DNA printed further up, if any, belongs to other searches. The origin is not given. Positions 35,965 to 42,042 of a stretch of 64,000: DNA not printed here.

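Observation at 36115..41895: Giant secreted GH26-like enzyme whose catalytic barrel seems split by a ~1,250-aa insertion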

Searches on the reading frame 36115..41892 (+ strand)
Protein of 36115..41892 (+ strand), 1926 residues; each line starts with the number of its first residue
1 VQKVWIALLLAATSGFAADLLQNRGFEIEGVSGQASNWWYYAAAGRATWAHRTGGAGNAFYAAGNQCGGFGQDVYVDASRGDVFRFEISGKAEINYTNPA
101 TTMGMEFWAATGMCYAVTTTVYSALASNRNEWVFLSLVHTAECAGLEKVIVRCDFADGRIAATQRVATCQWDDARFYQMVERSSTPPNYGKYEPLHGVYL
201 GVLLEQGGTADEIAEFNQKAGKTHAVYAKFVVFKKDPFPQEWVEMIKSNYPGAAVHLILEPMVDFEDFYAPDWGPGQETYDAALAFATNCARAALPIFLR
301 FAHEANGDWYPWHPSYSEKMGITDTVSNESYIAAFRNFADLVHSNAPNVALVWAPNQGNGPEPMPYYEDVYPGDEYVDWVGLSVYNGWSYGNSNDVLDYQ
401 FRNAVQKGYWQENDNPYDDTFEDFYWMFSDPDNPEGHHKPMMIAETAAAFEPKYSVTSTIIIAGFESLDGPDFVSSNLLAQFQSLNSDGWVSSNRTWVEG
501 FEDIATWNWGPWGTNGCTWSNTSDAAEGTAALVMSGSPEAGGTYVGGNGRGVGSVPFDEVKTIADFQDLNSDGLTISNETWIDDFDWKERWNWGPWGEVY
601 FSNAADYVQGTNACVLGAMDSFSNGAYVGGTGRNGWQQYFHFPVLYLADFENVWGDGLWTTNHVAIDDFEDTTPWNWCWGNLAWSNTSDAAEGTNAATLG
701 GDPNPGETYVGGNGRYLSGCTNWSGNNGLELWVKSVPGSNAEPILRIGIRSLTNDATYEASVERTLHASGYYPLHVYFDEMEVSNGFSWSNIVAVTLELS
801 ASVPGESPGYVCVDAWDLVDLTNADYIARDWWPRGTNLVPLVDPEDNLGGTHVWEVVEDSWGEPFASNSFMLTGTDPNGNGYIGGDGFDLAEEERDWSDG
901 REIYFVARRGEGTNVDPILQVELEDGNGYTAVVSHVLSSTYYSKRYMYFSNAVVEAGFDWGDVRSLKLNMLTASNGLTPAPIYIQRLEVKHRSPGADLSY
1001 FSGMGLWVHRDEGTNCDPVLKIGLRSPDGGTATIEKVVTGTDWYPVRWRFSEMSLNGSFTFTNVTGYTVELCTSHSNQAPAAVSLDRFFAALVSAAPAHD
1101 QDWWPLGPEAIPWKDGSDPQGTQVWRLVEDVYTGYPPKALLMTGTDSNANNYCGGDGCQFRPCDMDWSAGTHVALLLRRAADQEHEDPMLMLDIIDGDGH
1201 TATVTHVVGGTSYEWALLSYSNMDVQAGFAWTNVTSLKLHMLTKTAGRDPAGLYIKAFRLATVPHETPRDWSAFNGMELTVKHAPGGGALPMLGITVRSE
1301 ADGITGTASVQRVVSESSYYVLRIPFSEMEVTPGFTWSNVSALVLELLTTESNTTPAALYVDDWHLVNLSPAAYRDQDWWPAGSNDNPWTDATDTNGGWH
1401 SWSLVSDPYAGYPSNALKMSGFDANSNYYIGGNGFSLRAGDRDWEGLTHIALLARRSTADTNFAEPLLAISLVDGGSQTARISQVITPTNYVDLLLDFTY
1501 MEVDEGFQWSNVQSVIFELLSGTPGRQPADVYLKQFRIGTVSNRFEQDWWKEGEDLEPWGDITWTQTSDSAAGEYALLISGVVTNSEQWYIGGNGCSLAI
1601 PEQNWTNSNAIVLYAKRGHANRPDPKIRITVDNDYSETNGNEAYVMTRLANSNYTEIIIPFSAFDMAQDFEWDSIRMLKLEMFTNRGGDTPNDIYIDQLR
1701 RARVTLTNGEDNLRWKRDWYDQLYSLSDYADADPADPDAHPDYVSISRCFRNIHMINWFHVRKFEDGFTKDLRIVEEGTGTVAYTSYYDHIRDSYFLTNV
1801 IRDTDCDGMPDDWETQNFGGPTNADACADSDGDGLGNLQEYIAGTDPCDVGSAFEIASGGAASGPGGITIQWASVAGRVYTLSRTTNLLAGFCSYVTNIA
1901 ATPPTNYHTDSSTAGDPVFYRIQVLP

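Call 4: search_protein_families(library=pfam, proteins=[window:36115-41892:+], max_evalue=1)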
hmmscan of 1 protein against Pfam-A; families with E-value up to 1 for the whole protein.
window:36115-41892:+ (1926 aa): 3 families
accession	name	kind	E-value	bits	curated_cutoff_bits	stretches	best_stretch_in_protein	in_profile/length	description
PF02156.21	Glyco_hydro_26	-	8.4e-09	35.7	20.2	1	290-396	146-240/311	Glycosyl hydrolase family 26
PF18884.5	TSP3_bac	-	0.088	13.1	25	1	1829-1847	1-19/22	Bacterial TSP3 repeat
PF16074.10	PilW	-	0.098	13.1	26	0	1221-1266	59-104/124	Type IV Pilus-assembly protein W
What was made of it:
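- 36685..37479 (+): GH26 barrel, first piece (residues 191-455): beta1-beta7. Acid/base E304 is at nt 37024-37026. Nucleophile E445 is at nt 37447-37449. Pfam hit (call 4).
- On Glycoside hydrolase family 26 (clan GH-A): Pfam PF02156 scores 35.7 bits against a cutoff of 20.2 (call 4).
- Checked: Pfam Glyco_hydro_26 scores 35.7 bits against a cutoff of 20.2, but covers only residues 290-396 (call 4).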

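Call 5: search_solved_structures(query=window:36115-41892:+, max_evalue=1, show_alignments=3)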
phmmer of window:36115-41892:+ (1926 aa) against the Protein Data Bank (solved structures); distinct sequences matched with E-value up to 1: 10.
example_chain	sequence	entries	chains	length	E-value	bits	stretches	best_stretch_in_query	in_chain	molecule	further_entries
2cip_A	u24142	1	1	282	6.6e-13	50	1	293-401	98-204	ENDOGLUCANASE H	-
2vi0_A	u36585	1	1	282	6.6e-13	50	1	293-401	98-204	Endoglucanase H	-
2bvd_A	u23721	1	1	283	6.9e-13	50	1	293-401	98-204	ENDOGLUCANASE H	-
2v3g_A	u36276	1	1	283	6.9e-13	50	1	293-401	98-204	ENDOGLUCANASE H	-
2bv9_A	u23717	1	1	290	7.2e-13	49.9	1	294-401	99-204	ENDOGLUCANASE H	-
6zpl_C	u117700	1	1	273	8.7e-13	49.6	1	292-401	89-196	Endoglucanase H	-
2cit_A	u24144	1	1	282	4.9e-12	47.1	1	294-401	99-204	ENDOGLUCANASE H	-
8xvj_R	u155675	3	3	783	5.4e-12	47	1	293-398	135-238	Endoglucanase H,Endothelin-1 receptor,Soluble cytochrome b562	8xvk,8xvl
8xvi_R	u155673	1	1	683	7e-12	46.6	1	293-399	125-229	Endoglucanase H,Endothelin-1 receptor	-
7xp4_R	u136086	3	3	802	9.1e-12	46.3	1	293-398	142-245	Endoglucanase H,Taste receptor type 2 member 46,Endoglucanase H,Taste receptor type 2 memb | Endoglucanase H,Taste receptor type 2 member 46,Bitter taste recept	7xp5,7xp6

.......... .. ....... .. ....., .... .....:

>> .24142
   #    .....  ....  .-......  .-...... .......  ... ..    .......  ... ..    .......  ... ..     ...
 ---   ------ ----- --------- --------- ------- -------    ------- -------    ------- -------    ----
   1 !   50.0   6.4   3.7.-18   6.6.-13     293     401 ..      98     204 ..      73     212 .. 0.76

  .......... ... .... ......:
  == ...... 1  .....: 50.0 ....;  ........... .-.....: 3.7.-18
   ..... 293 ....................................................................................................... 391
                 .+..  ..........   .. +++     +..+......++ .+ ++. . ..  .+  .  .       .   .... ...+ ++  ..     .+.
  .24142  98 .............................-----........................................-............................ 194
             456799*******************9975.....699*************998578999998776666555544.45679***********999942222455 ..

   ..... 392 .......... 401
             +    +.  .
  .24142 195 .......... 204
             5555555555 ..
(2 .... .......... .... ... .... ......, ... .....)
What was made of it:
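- On Glycoside hydrolase family 26 (clan GH-A): E304 in FAHEANG aligns to Lic26A E109 (call 5).
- Checked: The best solved relative is C. thermocellum CelH/Lic26A, E 6.6e-13 (call 5).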

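Call 21: find_related_loci(query=window:36115-41892:+, collection=genome_contigs, flank=10000)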
Query window:36115-41892:+ (1926 aa) in genome_contigs; peptide patterns used: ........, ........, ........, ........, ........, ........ (x = any residue, [..] = any of these).
2 stretches matched a pattern, but none encodes a relative of the query by tblastn (E <= 1e-3).
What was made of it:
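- Tried and rejected: First genome scan (call 21).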

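Call 29: find_homologous_proteins(query=window:36115-41892:+, max_evalue=1e-15)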
Query window:36115-41892:+ (1926 aa): 19 proteins with E <= 1e-15 among 8000 candidates.
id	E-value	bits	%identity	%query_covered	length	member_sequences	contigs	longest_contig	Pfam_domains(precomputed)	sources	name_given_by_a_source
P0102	0.0e+0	4595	100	100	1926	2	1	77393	PF02156.22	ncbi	-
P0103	0.0e+0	2086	51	49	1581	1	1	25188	PF02156.22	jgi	jgi:hypothetical protein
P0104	0.0e+0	2011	52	48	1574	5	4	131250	PF02156.22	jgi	jgi:hypothetical protein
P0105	0.0e+0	1991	51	48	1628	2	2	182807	PF02156.22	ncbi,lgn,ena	-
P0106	0.0e+0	1967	57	43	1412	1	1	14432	PF02156.22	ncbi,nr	ncbi:MAG: hypothetical protein JXB04_01200 [Kiritimatiellae bacterium]|nr:hypothetical protein [Kiri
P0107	0.0e+0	1654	65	28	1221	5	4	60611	PF02156.22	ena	-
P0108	0.0e+0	1571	44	50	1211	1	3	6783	PF02156.22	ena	-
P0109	0.0e+0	1556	65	28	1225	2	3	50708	PF02156.22,PF18884.6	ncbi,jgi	-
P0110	0.0e+0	1526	44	50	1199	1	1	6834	PF02156.22,PF18884.6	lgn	-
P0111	0.0e+0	1517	64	29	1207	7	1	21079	PF02156.22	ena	-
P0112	0.0e+0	1500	64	29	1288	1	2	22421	PF02156.22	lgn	-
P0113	0.0e+0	1479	64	29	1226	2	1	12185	PF02156.22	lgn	-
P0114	0.0e+0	1477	65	27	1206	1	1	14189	PF02156.22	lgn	-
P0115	0.0e+0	1344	49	34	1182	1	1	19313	PF02156.22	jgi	-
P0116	0.0e+0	1191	54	27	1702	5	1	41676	PF03781.23,PF02156.22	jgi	-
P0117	9.7e-263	894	43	28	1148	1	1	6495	PF13385.14,PF02156.22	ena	-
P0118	1.6e-221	757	54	19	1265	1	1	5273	PF03781.23,PF02156.22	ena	-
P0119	3.3e-72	262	38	14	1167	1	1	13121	PF02156.22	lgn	-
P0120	1.2e-19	87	31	15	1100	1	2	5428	PF17963.8,PF17892.8,PF02494.23,PF04122.18,PF13750.13,PF17803.8,PF02156.22,PF19077.7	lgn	-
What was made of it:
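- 36115..41895 (+): Whole gene: 1,926 aa plus stop, GTG start. Identical to database protein P0102 (call 29).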

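Call 60: find_encoding_contigs(protein=P0102, flank=2000, max_places=2)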
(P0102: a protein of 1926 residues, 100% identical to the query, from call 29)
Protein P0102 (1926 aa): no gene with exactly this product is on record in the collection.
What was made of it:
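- Tried and rejected: Source contig look-up (call 60).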

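Call 61: list_cluster_members(proteins=[P0102, P0106, P0105])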
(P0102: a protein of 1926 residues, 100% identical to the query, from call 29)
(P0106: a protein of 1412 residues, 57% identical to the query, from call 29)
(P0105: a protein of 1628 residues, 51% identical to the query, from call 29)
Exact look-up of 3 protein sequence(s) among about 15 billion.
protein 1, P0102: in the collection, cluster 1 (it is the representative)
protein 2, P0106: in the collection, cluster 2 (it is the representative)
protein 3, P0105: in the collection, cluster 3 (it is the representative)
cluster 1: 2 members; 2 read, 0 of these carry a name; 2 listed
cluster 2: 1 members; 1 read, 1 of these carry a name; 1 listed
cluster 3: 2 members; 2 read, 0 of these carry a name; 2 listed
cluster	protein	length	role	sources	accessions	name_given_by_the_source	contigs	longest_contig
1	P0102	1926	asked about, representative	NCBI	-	-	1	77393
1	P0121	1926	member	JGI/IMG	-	-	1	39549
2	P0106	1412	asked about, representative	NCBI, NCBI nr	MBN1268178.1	MAG: hypothetical protein JXB04_01200 [Kiritimatiellae bacterium] | hypothetical protein [Kiritimatiellia bacterium]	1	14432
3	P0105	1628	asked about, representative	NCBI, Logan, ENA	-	-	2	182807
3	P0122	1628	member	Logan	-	-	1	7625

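Call 83: search_protein_families(library=pfam, proteins=[P0116], max_evalue=0.001)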
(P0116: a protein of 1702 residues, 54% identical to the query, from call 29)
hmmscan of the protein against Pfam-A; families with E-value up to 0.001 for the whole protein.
P0116 (1702 aa): 3 families
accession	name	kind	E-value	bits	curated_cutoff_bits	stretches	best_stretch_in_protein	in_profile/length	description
PF03781.23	FGE-sulfatase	-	1.5e-48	166.2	23.3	1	695-983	3-255/255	Sulfatase-modifying factor enzyme 1-like domain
PF02156.21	Glyco_hydro_26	-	1.7e-08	34.6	20.2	1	300-398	145-237/311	Glycosyl hydrolase family 26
PF02018.23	CBM_4_9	-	0.00039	21.2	25.9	1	28-166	2-128/136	Carbohydrate binding domain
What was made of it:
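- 36172..36684 (+): N-terminal beta-sandwich-like domain (residues 20-190), possibly CBM4_9-like. P0116's copy hits at E 3.9e-4 (call 83).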
